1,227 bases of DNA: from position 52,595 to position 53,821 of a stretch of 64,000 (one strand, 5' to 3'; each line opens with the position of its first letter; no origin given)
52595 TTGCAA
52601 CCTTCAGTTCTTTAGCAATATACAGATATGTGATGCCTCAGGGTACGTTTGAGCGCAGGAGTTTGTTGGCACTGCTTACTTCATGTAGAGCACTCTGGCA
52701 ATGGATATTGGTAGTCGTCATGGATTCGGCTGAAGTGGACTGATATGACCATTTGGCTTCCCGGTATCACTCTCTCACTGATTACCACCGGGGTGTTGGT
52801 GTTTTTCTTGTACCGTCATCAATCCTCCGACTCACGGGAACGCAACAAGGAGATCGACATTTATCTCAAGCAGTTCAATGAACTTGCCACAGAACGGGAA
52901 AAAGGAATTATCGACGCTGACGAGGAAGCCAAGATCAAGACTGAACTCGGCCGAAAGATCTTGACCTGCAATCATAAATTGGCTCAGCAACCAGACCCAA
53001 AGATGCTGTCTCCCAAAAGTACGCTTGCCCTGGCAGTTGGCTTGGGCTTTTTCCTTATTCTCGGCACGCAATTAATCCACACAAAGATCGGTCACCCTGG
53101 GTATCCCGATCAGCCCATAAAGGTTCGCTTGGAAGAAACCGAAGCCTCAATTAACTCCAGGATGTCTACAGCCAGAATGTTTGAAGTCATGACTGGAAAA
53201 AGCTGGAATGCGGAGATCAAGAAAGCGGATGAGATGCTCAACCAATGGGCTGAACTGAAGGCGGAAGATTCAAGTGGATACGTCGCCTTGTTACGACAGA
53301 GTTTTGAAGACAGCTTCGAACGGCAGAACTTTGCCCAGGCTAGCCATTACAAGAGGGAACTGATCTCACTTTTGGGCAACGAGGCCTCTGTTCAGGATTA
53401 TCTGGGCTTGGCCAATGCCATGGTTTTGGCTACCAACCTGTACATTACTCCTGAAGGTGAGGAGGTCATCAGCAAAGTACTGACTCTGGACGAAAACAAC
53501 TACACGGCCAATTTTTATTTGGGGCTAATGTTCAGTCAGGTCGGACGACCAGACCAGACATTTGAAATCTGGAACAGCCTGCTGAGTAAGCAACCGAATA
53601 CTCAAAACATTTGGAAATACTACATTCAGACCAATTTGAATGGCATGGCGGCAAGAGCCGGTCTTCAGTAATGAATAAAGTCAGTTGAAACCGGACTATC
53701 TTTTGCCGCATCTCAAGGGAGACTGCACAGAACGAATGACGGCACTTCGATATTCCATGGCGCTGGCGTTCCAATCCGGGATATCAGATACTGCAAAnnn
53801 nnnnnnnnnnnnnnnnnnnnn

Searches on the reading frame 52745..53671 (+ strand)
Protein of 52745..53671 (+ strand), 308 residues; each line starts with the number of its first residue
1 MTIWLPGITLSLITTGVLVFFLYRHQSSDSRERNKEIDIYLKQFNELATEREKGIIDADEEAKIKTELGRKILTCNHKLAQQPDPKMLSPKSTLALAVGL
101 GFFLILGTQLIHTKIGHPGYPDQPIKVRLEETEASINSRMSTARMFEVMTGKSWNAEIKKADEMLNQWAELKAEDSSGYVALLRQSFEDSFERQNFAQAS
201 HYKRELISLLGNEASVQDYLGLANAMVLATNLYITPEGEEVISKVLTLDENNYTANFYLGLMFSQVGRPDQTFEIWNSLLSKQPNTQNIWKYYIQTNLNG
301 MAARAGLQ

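Call 26: search_protein_families(library=pfam, proteins=[window:52745-53671:+], max_evalue=0.001)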
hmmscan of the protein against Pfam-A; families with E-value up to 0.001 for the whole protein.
window:52745-53671:+ (308 aa): 1 family
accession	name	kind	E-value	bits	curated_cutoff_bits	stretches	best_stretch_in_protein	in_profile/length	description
PF23914.1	TPR_CcmH_CycH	-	0.00019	21.7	42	0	220-285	88-153/158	Cytochrome c-type biogenesis protein H TPR domain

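Call 39: find_encoding_contigs(protein=window:52745-53671:+, flank=10000, max_places=5)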
Protein window:52745-53671:+ (308 aa): no gene with exactly this product is on record in the collection.
